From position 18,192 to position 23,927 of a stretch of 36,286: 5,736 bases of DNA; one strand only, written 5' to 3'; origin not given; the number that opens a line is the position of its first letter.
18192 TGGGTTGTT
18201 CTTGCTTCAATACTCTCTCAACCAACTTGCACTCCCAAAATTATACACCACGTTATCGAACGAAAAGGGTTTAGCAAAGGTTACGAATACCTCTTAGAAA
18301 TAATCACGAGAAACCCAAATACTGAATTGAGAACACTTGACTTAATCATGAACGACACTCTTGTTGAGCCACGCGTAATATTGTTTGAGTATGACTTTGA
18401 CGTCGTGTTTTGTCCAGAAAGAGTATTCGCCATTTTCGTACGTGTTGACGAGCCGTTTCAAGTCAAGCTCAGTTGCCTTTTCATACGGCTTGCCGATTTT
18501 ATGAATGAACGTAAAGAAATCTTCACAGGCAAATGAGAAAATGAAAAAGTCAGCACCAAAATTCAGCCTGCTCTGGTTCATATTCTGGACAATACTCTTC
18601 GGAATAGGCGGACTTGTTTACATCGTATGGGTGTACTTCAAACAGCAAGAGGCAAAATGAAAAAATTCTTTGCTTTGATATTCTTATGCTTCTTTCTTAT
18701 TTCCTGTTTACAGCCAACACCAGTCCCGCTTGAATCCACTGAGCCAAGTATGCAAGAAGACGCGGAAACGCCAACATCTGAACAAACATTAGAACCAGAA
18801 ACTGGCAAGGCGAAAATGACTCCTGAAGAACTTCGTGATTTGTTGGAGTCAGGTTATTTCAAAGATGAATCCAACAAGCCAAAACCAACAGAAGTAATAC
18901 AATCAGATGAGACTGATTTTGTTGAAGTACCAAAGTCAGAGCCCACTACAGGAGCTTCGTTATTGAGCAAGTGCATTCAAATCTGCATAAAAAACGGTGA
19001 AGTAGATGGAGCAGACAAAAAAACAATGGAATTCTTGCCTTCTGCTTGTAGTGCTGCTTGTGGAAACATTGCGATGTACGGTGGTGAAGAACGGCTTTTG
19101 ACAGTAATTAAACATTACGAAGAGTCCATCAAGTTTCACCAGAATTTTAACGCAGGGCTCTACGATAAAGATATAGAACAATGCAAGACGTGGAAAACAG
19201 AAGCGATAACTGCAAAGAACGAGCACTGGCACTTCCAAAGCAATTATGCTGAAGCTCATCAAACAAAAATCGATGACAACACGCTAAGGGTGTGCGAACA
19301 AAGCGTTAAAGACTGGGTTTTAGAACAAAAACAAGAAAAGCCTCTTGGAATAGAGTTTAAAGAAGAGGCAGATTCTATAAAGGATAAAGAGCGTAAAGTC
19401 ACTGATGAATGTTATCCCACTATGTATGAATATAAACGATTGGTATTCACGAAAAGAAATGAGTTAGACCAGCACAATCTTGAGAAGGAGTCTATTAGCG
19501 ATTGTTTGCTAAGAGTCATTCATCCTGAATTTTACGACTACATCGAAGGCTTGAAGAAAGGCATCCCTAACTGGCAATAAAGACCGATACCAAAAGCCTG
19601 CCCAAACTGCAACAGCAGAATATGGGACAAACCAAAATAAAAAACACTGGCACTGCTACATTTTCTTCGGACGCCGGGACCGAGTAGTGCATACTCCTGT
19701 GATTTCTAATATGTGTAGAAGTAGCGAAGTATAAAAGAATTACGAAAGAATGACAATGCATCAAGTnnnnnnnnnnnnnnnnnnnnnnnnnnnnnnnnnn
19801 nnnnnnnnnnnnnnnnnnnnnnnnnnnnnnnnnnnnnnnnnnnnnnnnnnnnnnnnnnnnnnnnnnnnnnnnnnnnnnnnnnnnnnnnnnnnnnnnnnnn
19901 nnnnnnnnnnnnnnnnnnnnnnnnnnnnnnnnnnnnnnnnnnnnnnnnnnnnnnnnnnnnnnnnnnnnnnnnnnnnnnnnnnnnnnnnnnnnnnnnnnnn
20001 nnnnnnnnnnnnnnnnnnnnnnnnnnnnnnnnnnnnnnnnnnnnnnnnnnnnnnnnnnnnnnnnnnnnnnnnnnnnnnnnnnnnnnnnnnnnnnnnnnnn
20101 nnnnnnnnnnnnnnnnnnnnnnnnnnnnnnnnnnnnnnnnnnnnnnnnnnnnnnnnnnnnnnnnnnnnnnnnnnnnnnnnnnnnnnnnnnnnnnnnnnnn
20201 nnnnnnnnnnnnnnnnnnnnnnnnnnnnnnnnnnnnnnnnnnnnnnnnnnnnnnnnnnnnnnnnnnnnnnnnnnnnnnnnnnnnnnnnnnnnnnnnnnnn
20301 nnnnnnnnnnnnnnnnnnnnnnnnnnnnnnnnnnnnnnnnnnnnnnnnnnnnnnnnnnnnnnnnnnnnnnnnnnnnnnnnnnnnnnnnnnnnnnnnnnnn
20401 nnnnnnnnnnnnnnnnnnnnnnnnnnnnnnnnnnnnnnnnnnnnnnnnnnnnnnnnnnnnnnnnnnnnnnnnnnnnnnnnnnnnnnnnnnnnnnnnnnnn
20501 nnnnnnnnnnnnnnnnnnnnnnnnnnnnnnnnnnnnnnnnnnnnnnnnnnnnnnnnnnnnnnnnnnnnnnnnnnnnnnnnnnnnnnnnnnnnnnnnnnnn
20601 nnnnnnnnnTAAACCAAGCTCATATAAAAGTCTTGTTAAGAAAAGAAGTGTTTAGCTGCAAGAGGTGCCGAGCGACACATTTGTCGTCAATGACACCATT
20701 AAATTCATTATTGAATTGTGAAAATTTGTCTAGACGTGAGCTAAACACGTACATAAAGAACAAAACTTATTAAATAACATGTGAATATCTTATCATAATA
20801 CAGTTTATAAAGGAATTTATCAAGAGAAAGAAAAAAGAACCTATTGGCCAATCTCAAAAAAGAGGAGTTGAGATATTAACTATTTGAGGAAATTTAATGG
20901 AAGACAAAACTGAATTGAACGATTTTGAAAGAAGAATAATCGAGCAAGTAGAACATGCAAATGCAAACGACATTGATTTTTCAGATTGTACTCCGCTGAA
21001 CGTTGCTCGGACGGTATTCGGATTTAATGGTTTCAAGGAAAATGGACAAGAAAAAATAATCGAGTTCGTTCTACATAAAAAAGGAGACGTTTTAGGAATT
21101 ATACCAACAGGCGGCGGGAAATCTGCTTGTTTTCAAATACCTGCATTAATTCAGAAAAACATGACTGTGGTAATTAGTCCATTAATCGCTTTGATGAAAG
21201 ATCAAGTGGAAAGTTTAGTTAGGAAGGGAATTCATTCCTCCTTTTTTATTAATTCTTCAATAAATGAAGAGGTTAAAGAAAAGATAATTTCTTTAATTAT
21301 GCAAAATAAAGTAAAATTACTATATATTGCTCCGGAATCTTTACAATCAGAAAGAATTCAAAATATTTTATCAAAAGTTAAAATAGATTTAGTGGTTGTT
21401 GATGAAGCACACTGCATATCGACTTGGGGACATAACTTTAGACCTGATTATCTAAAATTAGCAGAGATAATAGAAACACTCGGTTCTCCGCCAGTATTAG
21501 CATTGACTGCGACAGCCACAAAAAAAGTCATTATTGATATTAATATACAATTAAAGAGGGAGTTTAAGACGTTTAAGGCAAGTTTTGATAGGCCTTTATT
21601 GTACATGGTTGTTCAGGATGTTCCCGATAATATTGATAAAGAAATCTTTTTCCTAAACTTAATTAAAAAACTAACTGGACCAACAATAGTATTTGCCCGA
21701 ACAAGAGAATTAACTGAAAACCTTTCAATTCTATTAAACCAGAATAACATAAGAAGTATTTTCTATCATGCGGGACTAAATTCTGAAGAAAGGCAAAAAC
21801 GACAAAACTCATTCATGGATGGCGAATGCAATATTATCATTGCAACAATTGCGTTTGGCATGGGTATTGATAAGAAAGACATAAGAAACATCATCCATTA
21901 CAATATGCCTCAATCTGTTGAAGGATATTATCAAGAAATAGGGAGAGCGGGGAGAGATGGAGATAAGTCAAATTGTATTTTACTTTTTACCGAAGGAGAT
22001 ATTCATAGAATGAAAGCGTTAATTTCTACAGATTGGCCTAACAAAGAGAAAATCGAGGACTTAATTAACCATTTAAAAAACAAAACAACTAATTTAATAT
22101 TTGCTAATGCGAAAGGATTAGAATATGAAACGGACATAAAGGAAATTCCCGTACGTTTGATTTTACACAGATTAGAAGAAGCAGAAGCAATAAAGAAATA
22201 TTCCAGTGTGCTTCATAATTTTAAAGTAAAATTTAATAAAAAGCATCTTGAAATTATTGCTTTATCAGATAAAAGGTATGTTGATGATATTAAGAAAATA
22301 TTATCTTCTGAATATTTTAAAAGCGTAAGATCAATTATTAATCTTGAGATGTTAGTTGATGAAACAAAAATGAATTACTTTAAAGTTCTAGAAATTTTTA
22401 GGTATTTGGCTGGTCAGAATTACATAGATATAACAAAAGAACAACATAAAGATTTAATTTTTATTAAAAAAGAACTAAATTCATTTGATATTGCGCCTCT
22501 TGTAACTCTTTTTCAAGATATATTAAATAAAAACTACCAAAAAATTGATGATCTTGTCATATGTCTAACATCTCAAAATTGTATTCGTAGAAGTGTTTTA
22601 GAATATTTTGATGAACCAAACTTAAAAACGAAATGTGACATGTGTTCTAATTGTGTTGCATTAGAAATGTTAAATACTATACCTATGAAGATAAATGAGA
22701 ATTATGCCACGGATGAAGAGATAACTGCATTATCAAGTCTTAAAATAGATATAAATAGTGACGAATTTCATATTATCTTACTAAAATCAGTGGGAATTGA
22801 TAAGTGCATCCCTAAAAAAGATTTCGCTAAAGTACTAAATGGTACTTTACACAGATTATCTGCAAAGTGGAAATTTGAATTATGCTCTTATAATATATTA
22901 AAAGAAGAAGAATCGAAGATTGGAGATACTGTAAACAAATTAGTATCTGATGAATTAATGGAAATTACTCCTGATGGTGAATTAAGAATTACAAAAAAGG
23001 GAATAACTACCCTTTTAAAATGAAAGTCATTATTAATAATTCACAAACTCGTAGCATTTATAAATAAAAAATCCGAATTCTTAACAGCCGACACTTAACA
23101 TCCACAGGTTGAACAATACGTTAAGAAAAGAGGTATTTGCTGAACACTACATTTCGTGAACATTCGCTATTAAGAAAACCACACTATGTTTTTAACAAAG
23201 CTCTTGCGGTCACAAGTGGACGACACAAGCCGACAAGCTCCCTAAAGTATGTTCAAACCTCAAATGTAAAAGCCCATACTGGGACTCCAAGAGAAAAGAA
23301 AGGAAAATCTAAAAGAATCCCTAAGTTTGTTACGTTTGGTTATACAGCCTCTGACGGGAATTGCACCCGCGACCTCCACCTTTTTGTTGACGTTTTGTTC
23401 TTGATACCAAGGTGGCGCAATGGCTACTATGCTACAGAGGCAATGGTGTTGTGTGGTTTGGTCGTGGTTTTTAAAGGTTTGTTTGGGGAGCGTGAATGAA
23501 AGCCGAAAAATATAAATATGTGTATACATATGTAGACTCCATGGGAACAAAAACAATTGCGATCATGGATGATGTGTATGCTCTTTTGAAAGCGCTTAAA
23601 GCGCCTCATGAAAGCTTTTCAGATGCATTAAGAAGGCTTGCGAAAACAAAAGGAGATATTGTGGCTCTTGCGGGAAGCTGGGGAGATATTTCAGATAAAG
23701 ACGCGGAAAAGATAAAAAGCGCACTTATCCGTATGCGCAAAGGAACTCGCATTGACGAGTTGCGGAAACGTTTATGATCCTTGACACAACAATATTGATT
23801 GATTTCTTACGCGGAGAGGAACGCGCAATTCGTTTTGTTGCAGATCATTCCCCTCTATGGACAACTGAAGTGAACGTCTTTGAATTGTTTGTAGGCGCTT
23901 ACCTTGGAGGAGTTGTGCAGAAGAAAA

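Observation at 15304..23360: AT-rich island of about 8 kb bracketed by a direct repeat of the tRNA-Thr 3' end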

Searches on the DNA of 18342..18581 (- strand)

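Call 55: search_rna_families(sources=[L057, L058, L059, L060, L061], threshold=gathering)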
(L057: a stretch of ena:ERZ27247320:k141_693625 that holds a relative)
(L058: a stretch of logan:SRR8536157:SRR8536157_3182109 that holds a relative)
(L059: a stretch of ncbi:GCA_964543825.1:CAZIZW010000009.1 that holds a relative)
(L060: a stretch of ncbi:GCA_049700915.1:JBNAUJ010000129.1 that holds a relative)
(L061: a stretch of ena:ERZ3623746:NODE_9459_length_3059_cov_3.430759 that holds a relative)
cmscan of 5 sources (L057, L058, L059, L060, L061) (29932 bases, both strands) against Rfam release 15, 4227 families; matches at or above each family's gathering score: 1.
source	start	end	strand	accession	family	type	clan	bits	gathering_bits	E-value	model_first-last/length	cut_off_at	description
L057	93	165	+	RF00005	tRNA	Gene; tRNA;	CL00001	62.8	29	1.4e-11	1-71/71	no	tRNA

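Call 63: search_rna_families(sources=[L062, L063], threshold=gathering)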
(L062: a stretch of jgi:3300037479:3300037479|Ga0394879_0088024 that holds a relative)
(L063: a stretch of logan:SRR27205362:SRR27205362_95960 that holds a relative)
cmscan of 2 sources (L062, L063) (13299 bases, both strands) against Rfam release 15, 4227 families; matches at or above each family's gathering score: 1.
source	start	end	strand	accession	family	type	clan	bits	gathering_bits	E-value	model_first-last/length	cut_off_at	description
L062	528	623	+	RF00005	tRNA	Gene; tRNA;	CL00001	50.1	29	2e-08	1-71/71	no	tRNA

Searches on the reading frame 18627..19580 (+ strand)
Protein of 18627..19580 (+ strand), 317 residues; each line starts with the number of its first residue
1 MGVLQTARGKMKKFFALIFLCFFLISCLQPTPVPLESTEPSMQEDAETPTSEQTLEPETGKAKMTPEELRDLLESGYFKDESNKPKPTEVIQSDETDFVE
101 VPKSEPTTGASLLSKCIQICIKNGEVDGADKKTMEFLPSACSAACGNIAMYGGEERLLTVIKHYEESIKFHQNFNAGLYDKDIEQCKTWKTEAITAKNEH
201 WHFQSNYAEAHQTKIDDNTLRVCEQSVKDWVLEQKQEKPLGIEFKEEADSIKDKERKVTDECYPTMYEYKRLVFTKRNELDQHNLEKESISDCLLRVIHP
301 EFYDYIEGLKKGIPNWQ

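Call 8: search_protein_families(library=pfam, proteins=[window:18627-19580:+], max_evalue=0.01)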
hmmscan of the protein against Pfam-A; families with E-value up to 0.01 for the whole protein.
window:18627-19580:+ (317 aa): 0 families

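Call 29: search_protein_families(library=pfam, proteins=[window:18627-19580:+], max_evalue=10)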
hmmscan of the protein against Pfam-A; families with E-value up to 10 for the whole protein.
window:18627-19580:+ (317 aa): 0 families

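Call 30: search_protein_families(library=phrogs, proteins=[window:18627-19580:+], max_evalue=0.01)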
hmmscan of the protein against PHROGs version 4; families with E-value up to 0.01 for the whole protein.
window:18627-19580:+ (317 aa): 0 families

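Call 31: search_protein_families(library=padloc, proteins=[window:18627-19580:+], max_evalue=0.01)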
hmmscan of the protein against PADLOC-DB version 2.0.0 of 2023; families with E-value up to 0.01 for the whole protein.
window:18627-19580:+ (317 aa): 0 families

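Call 49: search_protein_families(library=ncbifam, proteins=[window:18627-19580:+], max_evalue=0.1)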
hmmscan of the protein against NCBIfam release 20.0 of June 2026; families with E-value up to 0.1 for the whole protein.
window:18627-19580:+ (317 aa): 0 families
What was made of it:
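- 18627..19580 (+): Predicted lipoprotein (lipobox LISC after the second Met), an orphan. Part of the mosaic block. No family hits (calls 8, 29-31, 49).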

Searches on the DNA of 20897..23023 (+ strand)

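Call 75: search_rna_families(sources=[L064, L066, L067], threshold=gathering)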
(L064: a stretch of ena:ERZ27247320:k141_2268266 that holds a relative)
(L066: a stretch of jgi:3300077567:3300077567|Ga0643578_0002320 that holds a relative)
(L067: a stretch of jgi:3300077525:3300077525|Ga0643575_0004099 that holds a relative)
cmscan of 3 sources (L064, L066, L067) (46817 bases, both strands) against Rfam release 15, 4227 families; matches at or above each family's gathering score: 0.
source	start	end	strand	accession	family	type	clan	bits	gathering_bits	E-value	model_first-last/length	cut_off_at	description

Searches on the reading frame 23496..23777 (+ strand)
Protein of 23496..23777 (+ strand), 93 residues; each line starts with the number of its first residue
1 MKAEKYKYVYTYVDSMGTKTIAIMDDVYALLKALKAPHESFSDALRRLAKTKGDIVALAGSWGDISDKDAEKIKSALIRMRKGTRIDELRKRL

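Call 40: find_encoding_contigs(protein=window:23496-23777:+, flank=1200, max_places=10)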
Protein window:23496-23777:+ (93 aa): 20 contigs read that carry it; 10 places shown.
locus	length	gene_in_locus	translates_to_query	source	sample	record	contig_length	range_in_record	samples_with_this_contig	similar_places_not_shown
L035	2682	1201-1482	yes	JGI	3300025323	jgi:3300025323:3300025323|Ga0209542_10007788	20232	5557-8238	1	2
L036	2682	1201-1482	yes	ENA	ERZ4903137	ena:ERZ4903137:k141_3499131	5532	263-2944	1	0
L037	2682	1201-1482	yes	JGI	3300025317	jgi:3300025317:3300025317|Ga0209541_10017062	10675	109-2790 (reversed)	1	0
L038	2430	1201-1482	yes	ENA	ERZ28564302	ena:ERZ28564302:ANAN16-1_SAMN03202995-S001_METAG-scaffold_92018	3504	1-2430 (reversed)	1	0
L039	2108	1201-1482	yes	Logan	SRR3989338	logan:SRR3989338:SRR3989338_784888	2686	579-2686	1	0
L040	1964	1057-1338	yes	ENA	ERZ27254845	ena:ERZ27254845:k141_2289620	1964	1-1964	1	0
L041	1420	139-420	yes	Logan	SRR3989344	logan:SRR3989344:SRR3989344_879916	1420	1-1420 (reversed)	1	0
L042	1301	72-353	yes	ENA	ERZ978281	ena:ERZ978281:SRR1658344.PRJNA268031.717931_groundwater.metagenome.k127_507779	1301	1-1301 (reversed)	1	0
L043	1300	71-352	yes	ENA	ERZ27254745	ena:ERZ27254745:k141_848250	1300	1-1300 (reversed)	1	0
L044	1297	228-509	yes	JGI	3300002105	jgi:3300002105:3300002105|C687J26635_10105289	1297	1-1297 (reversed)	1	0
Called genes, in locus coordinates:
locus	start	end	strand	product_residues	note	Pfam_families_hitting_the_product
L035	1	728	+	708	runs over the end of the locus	PF04851:ResIII, PF00270:DEAD, PF00271:Helicase_C, PF16124:RecQ_Zn_bind (weak)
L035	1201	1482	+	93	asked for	PF02697:VAPB_antitox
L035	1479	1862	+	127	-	PF01850:PIN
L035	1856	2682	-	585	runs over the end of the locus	PF04675:DNA_ligase_A_N, PF01068:DNA_ligase_A_M, PF04679:DNA_ligase_A_C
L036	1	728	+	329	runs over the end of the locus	?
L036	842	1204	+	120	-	-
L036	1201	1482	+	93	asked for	PF02697:VAPB_antitox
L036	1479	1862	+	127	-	PF01850:PIN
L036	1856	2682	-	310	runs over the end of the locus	PF01068:DNA_ligase_A_M, PF04679:DNA_ligase_A_C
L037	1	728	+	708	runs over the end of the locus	PF04851:ResIII, PF00270:DEAD, PF00271:Helicase_C, PF16124:RecQ_Zn_bind (weak)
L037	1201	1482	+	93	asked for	PF02697:VAPB_antitox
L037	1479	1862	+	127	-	PF01850:PIN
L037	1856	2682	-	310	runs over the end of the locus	?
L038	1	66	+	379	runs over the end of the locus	?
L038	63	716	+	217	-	PF16124:RecQ_Zn_bind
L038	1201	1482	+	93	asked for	PF02697:VAPB_antitox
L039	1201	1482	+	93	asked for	PF02697:VAPB_antitox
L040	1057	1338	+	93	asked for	PF02697:VAPB_antitox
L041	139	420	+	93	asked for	PF02697:VAPB_antitox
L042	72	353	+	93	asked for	PF02697:VAPB_antitox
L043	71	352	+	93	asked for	PF02697:VAPB_antitox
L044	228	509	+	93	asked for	PF02697:VAPB_antitox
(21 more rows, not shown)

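Call 49: search_protein_families(library=ncbifam, proteins=[window:23496-23777:+], max_evalue=0.1)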
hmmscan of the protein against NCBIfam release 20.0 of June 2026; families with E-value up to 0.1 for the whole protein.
window:23496-23777:+ (93 aa): 4 families
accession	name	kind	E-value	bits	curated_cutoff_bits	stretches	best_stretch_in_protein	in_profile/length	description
NF010249.0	PRK13696.1-1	equivalog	1.6e-09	37.8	90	1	16-79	1-63/72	hypothetical protein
NF010250.0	PRK13696.1-2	equivalog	1.2e-07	31.7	118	1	18-77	2-62/75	hypothetical protein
NF010251.0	PRK13696.1-3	equivalog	0.0027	18.1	101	1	18-86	6-75/84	hypothetical protein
NF046007.1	MAG1450_fam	subfamily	0.064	12.5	425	1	52-90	44-82/317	MAG1450 family lipoprotein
